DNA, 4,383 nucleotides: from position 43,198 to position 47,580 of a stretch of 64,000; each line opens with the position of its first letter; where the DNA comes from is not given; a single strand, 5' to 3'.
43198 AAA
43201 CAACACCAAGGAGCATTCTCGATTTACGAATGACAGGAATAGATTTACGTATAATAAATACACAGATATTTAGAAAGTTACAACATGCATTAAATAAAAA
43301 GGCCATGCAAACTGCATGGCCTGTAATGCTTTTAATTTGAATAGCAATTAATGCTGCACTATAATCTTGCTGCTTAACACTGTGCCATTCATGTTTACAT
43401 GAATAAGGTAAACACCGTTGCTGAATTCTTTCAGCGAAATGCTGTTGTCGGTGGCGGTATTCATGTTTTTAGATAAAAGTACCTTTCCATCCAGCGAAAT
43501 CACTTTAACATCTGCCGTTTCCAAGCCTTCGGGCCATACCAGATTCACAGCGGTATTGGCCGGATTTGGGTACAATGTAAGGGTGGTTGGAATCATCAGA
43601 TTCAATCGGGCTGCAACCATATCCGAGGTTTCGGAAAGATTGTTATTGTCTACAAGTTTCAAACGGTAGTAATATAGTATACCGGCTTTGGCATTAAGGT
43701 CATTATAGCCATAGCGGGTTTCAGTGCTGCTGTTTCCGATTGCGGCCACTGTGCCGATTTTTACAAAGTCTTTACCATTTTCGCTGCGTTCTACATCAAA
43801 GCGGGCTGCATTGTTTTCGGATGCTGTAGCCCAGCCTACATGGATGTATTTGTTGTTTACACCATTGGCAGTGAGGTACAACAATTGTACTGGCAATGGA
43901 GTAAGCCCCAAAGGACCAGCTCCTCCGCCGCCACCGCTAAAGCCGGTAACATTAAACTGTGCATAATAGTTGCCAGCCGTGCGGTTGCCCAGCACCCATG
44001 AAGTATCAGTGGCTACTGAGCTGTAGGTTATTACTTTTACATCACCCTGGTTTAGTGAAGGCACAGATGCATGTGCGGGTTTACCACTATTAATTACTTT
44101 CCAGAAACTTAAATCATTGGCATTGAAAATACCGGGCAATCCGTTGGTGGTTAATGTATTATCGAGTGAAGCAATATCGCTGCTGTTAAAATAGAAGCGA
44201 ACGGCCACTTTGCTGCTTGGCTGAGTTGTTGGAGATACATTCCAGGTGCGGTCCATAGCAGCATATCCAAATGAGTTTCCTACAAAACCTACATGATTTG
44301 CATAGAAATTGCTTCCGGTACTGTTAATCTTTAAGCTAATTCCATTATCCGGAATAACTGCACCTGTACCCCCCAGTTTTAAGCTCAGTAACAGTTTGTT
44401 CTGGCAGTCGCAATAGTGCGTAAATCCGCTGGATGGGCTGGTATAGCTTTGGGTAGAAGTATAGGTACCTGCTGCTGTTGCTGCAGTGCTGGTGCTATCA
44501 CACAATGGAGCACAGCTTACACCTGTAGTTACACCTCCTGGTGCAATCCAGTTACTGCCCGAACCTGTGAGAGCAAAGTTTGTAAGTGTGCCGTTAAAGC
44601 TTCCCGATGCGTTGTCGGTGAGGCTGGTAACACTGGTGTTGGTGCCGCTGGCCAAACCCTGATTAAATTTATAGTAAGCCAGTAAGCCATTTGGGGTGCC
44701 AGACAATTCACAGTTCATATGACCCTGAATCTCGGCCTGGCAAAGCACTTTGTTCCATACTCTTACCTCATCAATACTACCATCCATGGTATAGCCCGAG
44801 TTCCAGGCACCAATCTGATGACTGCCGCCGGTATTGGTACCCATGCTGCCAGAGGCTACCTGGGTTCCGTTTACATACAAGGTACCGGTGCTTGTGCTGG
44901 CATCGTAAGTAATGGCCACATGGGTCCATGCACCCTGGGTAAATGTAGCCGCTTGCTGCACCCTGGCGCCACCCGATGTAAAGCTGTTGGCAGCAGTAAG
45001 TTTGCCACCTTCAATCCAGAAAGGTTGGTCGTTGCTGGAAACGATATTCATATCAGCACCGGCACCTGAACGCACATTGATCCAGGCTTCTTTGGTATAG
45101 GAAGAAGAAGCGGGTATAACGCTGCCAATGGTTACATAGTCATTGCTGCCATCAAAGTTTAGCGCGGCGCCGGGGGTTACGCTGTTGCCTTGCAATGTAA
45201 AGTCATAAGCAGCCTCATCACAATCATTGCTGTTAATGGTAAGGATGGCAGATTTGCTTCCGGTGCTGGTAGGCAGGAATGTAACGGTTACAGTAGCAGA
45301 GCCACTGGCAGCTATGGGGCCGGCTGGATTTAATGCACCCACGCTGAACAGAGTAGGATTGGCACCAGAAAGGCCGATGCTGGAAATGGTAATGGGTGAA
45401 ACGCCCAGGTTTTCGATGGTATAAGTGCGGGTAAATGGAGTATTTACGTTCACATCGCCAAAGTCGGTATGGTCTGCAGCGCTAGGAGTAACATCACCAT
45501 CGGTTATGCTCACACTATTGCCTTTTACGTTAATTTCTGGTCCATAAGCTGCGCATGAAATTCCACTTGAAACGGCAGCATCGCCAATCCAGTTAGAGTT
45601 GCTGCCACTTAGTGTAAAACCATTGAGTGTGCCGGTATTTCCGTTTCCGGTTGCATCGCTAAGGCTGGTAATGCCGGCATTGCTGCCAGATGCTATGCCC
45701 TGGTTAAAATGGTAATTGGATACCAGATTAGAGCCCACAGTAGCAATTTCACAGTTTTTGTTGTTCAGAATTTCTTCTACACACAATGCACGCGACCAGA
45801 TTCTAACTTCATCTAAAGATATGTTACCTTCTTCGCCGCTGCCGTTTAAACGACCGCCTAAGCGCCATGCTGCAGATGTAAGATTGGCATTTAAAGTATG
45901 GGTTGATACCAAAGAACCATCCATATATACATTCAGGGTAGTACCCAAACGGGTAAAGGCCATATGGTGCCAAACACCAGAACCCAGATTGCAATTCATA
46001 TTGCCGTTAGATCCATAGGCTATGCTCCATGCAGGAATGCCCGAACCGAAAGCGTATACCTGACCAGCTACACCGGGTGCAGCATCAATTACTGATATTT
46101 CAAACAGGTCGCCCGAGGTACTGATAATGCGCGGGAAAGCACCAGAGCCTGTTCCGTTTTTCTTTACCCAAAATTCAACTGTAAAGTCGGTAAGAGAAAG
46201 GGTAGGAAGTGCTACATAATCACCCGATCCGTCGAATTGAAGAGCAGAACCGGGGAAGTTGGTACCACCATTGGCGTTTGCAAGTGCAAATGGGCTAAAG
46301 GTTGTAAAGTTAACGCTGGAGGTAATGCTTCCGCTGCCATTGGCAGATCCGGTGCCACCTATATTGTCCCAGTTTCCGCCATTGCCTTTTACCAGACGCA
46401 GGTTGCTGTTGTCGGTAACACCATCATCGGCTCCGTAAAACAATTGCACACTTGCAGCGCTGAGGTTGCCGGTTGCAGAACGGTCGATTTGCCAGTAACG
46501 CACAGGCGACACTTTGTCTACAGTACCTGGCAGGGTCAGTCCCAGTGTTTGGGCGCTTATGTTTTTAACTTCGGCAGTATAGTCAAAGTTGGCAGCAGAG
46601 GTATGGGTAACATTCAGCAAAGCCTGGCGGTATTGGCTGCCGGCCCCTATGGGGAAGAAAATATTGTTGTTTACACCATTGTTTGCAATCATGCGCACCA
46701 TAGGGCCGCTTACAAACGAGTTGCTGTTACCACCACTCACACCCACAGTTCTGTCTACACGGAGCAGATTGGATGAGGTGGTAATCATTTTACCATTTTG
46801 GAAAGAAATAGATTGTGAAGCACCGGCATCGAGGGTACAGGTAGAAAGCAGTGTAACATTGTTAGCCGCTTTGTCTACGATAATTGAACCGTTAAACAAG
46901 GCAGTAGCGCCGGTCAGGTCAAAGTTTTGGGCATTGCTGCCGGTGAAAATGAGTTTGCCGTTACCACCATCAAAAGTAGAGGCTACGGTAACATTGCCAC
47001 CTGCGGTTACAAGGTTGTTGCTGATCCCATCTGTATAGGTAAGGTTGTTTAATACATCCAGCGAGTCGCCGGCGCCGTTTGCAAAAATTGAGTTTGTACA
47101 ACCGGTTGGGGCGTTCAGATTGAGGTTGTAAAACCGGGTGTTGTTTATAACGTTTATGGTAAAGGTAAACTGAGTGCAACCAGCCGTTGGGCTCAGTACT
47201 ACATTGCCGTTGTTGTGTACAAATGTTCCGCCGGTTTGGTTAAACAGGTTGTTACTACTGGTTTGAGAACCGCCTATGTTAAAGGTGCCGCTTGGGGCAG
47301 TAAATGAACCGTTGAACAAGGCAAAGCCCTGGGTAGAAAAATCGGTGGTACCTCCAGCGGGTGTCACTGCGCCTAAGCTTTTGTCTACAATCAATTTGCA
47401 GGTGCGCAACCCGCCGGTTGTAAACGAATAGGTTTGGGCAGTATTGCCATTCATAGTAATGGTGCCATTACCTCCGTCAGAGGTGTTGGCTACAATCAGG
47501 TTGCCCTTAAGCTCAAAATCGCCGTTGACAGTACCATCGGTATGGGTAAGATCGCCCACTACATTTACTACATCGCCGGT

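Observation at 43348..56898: Tandem giant T9SS cargo paralogs with a ~0.9-kb near-identical block and conserved C-terminal third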

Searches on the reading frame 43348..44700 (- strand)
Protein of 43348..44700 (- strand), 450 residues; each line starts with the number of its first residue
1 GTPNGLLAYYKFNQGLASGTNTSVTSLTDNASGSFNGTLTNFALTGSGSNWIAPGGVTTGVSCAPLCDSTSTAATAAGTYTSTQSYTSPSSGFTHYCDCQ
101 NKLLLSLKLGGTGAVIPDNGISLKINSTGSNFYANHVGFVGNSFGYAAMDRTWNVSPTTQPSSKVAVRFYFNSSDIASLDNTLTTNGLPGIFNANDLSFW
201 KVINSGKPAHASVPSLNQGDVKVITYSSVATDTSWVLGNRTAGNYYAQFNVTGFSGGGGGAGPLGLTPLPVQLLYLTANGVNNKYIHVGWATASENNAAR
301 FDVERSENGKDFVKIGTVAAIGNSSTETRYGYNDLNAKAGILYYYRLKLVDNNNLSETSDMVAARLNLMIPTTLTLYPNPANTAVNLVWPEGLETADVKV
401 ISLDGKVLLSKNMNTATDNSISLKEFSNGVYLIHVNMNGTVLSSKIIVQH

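Call 29: search_protein_families(library=pfam, proteins=[window:43348-44700:-], max_evalue=5)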
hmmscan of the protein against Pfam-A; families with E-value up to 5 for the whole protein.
window:43348-44700:- (450 aa): 2 families
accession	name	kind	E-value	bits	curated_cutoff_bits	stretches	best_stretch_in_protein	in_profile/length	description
PF18962.6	Por_Secre_tail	-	3.3e-13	50.1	27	1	376-448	1-75/75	Secretion system C-terminal sorting domain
PF11589.14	DUF3244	-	0.0066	16.8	25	1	382-443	28-91/96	Domain of unknown function (DUF3244)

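Call 74: search_solved_structures(query=window:43591-44700:-, max_evalue=1)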
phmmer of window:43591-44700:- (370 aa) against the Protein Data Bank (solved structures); distinct sequences matched with E-value up to 1: 1.
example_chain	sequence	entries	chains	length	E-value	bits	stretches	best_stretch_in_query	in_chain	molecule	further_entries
6bbw_A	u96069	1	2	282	0.57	12.7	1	193-253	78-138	Major pilin backbone protein T-antigen, T3.2.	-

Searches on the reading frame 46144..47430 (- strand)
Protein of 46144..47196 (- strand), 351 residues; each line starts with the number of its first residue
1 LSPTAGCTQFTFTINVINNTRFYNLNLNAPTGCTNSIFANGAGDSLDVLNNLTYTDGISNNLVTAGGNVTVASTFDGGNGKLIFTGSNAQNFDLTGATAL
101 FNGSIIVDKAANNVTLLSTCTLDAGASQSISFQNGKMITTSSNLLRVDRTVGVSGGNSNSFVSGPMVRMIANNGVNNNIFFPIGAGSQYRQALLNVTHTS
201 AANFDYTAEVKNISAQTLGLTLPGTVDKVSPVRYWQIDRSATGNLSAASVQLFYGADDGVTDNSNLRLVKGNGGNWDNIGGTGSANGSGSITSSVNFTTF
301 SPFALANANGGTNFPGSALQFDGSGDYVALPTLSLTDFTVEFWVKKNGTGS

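Call 28: search_solved_structures(query=window:46144-47196:-, max_evalue=1)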
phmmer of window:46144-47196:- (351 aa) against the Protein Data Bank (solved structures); distinct sequences matched with E-value up to 1: 1.
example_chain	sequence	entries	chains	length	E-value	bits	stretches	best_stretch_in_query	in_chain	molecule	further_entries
8agg_A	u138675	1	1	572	0.33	13.4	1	79-226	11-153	Phosphocholine hydrolase Lem3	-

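Call 29: search_protein_families(library=pfam, proteins=[window:46144-47196:-], max_evalue=5)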
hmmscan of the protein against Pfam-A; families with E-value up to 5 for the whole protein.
window:46144-47196:- (351 aa): 2 families
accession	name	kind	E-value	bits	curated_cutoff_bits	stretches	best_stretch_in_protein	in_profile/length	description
PF13385.13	Laminin_G_3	-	0.019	15.5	27.6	1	322-348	1-29/151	Concanavalin A-like lectin/glucanases superfamily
PF03961.19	FapA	-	0.14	12.2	31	1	33-83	73-120/272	Flagellar Assembly Protein A beta solenoid domain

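Call 37: predict_structure(alignment_id=A1)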
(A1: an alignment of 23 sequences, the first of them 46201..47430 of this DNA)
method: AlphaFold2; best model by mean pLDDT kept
length: 410 residues; sequences in the alignment: 23
mean_pLDDT: 89.2   pTM: 0.86
mean pLDDT of the five models: 89.2, 87.3, 86.3, 86.0, 83.2
residues with pLDDT >= 90: 283; 70-90: 93; 50-70: 17; < 50: 17
segments of 3 or more residues with pLDDT < 50: 395-410
pLDDT, mean of each block of 10 residues (from residue 1): 58 91 90 94 96 91 96 97 90 95 91 92 96 95 97 94 97 88 96 96 92 96 93 93 89 76 93 84 93 92 89 90 89 90 93 92 93 91 86 54 45
secondary structure, 60 per line:
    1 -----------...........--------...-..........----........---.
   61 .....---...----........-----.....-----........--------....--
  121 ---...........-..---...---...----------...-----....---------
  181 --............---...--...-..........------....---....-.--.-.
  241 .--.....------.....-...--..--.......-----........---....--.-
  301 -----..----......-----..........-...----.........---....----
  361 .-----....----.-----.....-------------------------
elements in order: E12-22 E31-33 E35-44 E49-56 E60-65 E69-71 E76-83 E89-93 E99-106 E115-118 E124-134 E141-143 E147-149 E160-162 E168-171 E183-194 E198-200 E207-216 E223-226 E230-233 E244-248 E255-259 E261-263 E270-276 E282-289 H293-296 E312-317 E323-332 E344-349 E353-356 E367-370 E381-385
